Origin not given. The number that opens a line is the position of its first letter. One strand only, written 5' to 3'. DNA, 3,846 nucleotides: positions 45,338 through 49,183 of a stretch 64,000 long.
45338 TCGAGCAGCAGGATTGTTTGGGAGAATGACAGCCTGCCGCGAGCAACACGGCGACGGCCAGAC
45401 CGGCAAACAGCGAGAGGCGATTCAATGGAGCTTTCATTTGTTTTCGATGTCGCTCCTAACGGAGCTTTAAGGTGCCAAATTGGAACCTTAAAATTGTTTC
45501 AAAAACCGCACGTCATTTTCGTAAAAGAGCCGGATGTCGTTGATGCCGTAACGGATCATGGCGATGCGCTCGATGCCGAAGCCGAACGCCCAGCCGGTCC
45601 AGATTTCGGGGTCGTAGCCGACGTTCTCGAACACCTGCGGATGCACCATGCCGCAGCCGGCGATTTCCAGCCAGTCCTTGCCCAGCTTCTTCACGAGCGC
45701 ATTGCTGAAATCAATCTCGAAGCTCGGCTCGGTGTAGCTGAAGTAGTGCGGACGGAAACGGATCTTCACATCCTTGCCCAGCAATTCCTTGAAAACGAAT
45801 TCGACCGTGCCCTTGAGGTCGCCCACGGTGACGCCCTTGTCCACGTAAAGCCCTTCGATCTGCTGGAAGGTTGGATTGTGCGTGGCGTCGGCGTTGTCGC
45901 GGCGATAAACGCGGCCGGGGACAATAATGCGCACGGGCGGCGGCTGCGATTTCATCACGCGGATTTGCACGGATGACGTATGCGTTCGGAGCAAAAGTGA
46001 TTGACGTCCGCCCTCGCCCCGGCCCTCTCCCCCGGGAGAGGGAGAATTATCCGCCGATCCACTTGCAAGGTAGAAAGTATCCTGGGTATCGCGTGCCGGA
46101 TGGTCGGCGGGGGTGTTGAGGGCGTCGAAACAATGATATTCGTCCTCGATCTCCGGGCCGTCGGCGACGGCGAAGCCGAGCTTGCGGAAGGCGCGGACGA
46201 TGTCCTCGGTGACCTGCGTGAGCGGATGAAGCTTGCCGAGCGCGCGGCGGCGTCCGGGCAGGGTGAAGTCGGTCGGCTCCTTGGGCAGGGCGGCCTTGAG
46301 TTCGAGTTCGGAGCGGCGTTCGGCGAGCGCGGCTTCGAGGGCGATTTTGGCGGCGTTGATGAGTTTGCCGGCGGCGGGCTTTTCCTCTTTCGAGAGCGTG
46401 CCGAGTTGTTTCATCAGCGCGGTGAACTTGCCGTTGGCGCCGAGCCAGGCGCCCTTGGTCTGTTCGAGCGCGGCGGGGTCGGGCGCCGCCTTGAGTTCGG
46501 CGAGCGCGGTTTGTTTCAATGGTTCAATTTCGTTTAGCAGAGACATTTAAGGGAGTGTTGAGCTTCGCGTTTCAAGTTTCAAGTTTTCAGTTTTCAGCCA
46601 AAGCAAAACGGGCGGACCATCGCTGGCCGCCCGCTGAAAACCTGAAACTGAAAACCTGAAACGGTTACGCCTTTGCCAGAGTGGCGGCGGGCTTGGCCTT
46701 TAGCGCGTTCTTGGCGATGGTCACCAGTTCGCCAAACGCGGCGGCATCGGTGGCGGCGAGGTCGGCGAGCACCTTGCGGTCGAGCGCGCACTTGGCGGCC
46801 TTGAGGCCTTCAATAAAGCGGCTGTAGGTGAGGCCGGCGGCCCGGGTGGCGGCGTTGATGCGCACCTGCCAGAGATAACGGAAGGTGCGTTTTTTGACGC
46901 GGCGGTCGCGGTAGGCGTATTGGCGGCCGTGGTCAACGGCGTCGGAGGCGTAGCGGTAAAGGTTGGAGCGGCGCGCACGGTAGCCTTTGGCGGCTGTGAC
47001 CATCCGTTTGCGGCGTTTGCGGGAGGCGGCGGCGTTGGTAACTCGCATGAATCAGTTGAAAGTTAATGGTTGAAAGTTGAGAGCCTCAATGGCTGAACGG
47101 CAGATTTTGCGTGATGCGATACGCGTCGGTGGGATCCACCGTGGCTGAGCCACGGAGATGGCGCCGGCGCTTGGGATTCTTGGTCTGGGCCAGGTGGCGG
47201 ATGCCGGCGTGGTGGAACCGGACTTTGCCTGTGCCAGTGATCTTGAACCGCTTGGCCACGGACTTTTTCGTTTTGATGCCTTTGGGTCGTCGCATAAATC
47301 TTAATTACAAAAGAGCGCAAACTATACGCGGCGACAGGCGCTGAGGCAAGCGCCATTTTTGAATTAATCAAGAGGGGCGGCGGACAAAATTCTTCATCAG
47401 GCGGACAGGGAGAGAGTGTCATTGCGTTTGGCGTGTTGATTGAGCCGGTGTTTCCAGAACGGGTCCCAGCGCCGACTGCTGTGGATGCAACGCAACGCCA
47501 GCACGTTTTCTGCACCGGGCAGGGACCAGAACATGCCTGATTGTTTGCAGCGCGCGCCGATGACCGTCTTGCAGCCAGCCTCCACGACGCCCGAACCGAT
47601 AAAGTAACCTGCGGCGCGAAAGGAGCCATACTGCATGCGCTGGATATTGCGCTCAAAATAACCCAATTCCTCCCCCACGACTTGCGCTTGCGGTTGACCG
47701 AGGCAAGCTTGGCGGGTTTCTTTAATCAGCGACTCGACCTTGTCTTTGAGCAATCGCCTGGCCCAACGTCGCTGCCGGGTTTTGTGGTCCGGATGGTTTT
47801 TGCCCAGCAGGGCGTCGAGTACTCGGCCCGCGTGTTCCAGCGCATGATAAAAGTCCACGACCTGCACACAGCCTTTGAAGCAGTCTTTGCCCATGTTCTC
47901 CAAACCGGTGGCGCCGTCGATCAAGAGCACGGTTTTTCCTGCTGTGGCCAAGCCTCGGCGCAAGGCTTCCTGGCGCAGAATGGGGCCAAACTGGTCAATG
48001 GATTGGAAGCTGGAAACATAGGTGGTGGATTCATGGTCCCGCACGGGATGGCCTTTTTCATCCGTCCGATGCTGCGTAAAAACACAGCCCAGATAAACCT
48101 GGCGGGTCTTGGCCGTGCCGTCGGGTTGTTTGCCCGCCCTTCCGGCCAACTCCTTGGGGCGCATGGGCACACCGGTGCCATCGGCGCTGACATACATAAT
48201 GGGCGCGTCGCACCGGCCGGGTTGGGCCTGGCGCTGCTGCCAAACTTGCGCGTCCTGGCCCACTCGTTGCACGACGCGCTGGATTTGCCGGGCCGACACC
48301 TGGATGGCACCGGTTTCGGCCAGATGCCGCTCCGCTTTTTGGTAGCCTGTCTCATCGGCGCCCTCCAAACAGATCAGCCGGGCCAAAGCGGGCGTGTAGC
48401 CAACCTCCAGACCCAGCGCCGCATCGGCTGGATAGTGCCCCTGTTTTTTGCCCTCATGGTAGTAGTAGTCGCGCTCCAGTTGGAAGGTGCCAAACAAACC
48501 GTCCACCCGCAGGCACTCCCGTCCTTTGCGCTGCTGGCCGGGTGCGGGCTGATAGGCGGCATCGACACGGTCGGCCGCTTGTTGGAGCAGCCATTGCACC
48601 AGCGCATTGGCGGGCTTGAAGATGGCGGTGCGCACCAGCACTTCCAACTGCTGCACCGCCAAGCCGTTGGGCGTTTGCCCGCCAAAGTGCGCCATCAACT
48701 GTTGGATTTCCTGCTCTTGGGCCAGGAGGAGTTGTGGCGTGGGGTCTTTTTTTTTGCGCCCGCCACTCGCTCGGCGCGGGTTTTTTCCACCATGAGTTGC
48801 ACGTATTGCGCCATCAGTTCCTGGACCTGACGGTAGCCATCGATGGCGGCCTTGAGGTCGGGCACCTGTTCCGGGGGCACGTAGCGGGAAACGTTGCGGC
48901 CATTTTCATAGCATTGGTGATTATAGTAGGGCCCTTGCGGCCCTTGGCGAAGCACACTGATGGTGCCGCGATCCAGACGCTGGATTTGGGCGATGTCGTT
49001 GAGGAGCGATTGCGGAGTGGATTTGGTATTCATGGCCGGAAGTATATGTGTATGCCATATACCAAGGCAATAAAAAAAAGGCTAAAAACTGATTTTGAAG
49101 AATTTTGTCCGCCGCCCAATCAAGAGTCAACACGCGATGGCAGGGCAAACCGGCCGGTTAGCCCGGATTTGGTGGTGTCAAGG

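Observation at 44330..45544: Two relic copies of the pheS 3' end bracket genes inserted between pheS and pheT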

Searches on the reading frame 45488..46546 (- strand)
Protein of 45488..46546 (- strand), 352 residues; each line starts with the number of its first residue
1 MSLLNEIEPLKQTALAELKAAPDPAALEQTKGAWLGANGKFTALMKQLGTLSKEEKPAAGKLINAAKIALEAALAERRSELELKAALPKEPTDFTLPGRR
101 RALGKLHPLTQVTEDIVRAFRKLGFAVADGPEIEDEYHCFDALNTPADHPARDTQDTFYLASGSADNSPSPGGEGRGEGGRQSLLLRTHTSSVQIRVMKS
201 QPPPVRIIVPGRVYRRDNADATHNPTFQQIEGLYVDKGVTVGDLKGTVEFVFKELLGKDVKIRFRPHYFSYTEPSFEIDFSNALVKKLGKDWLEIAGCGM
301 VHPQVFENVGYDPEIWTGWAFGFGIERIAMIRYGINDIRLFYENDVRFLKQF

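Call 7: search_protein_families(library=pfam, proteins=[window:45488-46546:-], max_evalue=0.01)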
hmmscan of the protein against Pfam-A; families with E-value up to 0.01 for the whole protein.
window:45488-46546:- (352 aa): 2 families
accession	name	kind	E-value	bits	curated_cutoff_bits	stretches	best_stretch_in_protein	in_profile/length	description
PF01409.25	tRNA-synt_2d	-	1.6e-97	326.3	19.8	1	92-352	2-246/246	tRNA synthetases class II core domain (F)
PF02912.23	Phe_tRNA-synt_N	-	7.4e-20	71.1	22.3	1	23-85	2-64/69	Aminoacyl tRNA synthetase class II, N-terminal domain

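Call 10: find_related_loci(query=window:45488-46546:-, collection=genome_contigs, flank=6000)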
Query window:45488-46546:- (352 aa) in genome_contigs; peptide patterns used: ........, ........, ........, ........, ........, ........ (x = any residue, [..] = any of these).
599 stretches matched a pattern (row limit reached: there are more); 532 encode a relative of the query (tblastn E <= 1e-3); the best 80 are kept; 80 distinct loci.
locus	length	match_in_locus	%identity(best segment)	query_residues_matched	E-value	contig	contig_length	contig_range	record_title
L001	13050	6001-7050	97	3-352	0e+0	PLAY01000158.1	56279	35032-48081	MAG: Limisphaerales bacterium isolate bog_1418 73.20111000_S2D.10_contig_2312, whole genome shotgun sequence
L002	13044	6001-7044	94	1-352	0e+0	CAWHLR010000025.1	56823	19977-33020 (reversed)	MAG: uncultured Verrucomicrobiae bacterium isolate MFD04780.bin.2.51 genome assembly, contig: contig_47395, whole genome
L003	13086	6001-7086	92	1-352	0e+0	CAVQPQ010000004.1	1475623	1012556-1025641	MAG: uncultured Verrucomicrobiae bacterium isolate MFD01231.bin.1.54 genome assembly, contig: contig_4024, whole genome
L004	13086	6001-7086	92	1-352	0e+0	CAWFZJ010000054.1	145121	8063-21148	MAG: uncultured Verrucomicrobiae bacterium isolate MFD05379.bin.3.52 genome assembly, contig: contig_2814, whole genome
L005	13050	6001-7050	93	1-352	0e+0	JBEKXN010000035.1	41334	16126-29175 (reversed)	MAG: Verrucomicrobiota bacterium isolate SPRUCE 652 SPRUCE_652_35, whole genome shotgun sequence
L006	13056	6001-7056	91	1-352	0e+0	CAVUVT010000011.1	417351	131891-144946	MAG: uncultured Verrucomicrobiae bacterium isolate MFD05580.bin.2.12 genome assembly, contig: contig_35703, whole genome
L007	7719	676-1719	91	3-352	0e+0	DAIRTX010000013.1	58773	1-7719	MAG TPA_asm: Verrucomicrobiota bacterium isolate CTOTU10862 NODE_62_length_58773_cov_8.900899, whole genome shotgun sequ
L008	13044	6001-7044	90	3-352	0e+0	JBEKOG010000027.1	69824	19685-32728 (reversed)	MAG: Verrucomicrobiota bacterium isolate SPRUCE 435 SPRUCE_435_27, whole genome shotgun sequence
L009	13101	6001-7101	86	1-352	0e+0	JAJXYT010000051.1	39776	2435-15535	MAG: bacterium isolate BP7.bin11 NODE_1224_length_39776_cov_1.535499, whole genome shotgun sequence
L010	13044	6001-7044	90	3-352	0e+0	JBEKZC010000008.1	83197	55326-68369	MAG: Verrucomicrobiota bacterium isolate SPRUCE 68 SPRUCE_68_8, whole genome shotgun sequence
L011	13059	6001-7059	88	1-352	0e+0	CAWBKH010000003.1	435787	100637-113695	MAG: uncultured Verrucomicrobiae bacterium isolate MFD03044.bin.1.108 genome assembly, contig: contig_20752, whole genom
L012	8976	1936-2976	89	3-352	0e+0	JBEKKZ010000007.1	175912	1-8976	MAG: Verrucomicrobiota bacterium isolate SPRUCE 359 SPRUCE_359_7, whole genome shotgun sequence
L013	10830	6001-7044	89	1-352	0e+0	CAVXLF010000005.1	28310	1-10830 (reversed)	MAG: uncultured Verrucomicrobiae bacterium isolate MFD04780.bin.2.37 genome assembly, contig: contig_148742, whole genom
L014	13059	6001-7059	89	3-352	0e+0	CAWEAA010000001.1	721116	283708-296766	MAG: uncultured Verrucomicrobiae bacterium isolate MFD05580.bin.1.24 genome assembly, contig: contig_14281, whole genome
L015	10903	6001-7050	93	3-352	0e+0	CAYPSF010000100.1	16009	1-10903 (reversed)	MAG TPA_asm: uncultured Bifidobacteriaceae bacterium isolate binchicken_co54_474 genome assembly, contig: NODE_6491_leng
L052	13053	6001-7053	86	1-352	0e+0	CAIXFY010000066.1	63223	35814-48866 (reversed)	MAG: uncultured Verrucomicrobia subdivision 3 bacterium isolate VK1_bin-0319 genome assembly, contig: bin-0319:66/85, wh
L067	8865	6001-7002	86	1-352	0e+0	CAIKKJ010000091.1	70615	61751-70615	MAG: uncultured Verrucomicrobia subdivision 3 bacterium isolate Umea1_bin-1418 genome assembly, contig: bin-1418:091/213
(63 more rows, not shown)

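Call 21: search_protein_families(library=pfam, alignment_id=A1, max_evalue=0.00001)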
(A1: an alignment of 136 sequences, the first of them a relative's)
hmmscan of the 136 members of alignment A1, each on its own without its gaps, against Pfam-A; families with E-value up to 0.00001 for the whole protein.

A. member 1, L001:7703-8281:+ (193 aa): 7 families
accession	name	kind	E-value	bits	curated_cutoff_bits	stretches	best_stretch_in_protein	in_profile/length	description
PF08241.18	Methyltransf_11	-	3.3e-17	63.3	21.2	1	28-130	1-95/95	Methyltransferase domain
PF13489.12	Methyltransf_23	-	1.8e-15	57.5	27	1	23-171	22-160/164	Methyltransferase domain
PF13649.12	Methyltransf_25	-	5e-15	56.4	27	1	27-126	1-97/97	Methyltransferase domain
PF13847.12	Methyltransf_31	-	8e-14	52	27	1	24-146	4-123/145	Methyltransferase domain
PF08242.18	Methyltransf_12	-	5.2e-13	50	30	1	28-128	1-98/98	Methyltransferase domain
PF03848.20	TehB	-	1.7e-06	28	20.4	1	15-72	22-79/193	Tellurite resistance protein TehB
PF01135.25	PCMT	-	5.1e-06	26.9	20.3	1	12-105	62-152/210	Protein-L-isoaspartate(D-aspartate) O-methyltransferase (PCMT)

B. families by the number of members that match (of 136 scanned): 82 families (the first 25 are shown)
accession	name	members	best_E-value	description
PF00484.24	Pro_CA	13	1.4e-38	Carbonic anhydrase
PF01555.25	N6_N4_Mtase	5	1.3e-41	DNA methylase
PF01663.27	Phosphodiest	4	1.2e-28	Type I phosphodiesterase / nucleotide pyrophosphatase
PF01569.27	PAP2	4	7.9e-14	PAP2 superfamily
PF01676.23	Metalloenzyme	4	6.1e-13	Metalloenzyme superfamily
PF00884.28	Sulfatase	4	7.2e-11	Sulfatase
PF02646.22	RmuC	3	2.4e-84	RmuC family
PF04471.18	Mrr_cat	3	3e-32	Restriction endonuclease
PF14338.12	Mrr_N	3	3.8e-21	Mrr N-terminal domain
PF22722.2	NA-iREase1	3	1.3e-09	NACHT-associated inactive Restriction Endonuclease 1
PF16126.11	DUF4838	2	8.1e-109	Domain of unknown function (DUF4838)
PF05697.18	Trigger_N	2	2.5e-40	Bacterial trigger factor protein (TF)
PF19051.5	GFO_IDH_MocA_C2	2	2.3e-37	Oxidoreductase family, C-terminal alpha/beta domain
PF05698.19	Trigger_C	2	2.6e-27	Bacterial trigger factor protein (TF) C-terminus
PF08241.18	Methyltransf_11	2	3.3e-17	Methyltransferase domain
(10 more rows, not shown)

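Call 37: search_protein_families(library=pfam, proteins=[L052:7679-8857:+, L004:7815-8783:+, L005:7960-8964:+, L011:7962-9365:+, L011:9316-10290:+, L002:7065-7907:+, L002:7876-9039:+, L006:8309-9679:+, L006:9695-10579:+, L067:7034-8293:+], max_evalue=0.01)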
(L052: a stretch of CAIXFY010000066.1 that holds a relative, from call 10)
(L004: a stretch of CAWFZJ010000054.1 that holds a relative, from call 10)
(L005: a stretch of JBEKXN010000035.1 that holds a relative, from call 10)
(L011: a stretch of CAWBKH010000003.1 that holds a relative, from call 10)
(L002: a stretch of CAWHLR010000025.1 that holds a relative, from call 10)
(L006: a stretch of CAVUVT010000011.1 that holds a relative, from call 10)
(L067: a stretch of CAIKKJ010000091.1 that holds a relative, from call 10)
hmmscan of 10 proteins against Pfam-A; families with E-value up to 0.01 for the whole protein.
L052:7679-8857:+ (393 aa): 0 families

L004:7815-8783:+ (323 aa): 0 families

L005:7960-8964:+ (335 aa): 0 families

L011:7962-9365:+ (468 aa): 1 family
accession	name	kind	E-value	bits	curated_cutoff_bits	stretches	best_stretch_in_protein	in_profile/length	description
PF01555.25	N6_N4_Mtase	-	1.1e-10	42.3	26.7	1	61-140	137-211/221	DNA methylase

L011:9316-10290:+ (325 aa): 1 family
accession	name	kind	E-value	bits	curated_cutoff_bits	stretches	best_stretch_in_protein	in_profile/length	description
PF09571.16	RE_XcyI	-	2.9e-15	56.8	25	1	80-273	48-257/305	XcyI restriction endonuclease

L002:7065-7907:+ (281 aa): 0 families

L002:7876-9039:+ (388 aa): 1 family
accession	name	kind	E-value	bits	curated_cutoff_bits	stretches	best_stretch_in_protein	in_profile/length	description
PF02086.21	MethyltransfD12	-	2.4e-21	77.1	22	1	34-250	1-191/253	D12 class N6 adenine-specific DNA methyltransferase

L006:8309-9679:+ (457 aa): 1 family
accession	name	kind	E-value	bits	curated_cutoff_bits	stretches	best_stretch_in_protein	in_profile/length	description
PF01555.25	N6_N4_Mtase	-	4e-09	37.2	26.7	1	91-126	185-220/221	DNA methylase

L006:9695-10579:+ (295 aa): 0 families

L067:7034-8293:+ (420 aa): 7 families
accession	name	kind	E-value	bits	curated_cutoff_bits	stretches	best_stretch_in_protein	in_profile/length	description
PF07690.21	MFS_1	-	4.9e-63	213.6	33.4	2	10-303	1-289/347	Major Facilitator Superfamily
PF12832.13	MFS_1_like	-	5.6e-16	59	25.2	1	21-387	15-366/373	MFS_1 like family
PF00083.30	Sugar_tr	-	4.8e-13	49.2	22.3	1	37-185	43-188/452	Sugar (and other) transporter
PF13347.12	MFS_2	-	6e-11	42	27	1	24-337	17-328/427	MFS/sugar transport protein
PF05977.19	MFS_3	-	6.2e-10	38.6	27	1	37-329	42-327/524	Transmembrane secretion effector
PF03209.21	PUCC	-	1.3e-06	28.2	21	1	49-390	23-367/401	PUCC protein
PF03092.22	BT1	-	7.9e-06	25.3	22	1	29-383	14-378/432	BT1 family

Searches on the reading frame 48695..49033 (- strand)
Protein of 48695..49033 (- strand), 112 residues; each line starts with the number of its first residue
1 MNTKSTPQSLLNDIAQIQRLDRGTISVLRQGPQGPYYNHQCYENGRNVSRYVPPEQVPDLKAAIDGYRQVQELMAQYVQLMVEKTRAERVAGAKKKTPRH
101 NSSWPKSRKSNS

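Call 7: search_protein_families(library=pfam, proteins=[window:48695-49033:-], max_evalue=0.01)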
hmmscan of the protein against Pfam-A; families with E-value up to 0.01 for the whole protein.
window:48695-49033:- (112 aa): 1 family
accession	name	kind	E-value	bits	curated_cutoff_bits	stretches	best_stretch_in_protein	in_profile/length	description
PF20586.3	DUF6788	-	3.2e-08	34.1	27.2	1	33-86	48-101/103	Family of unknown function (DUF6788)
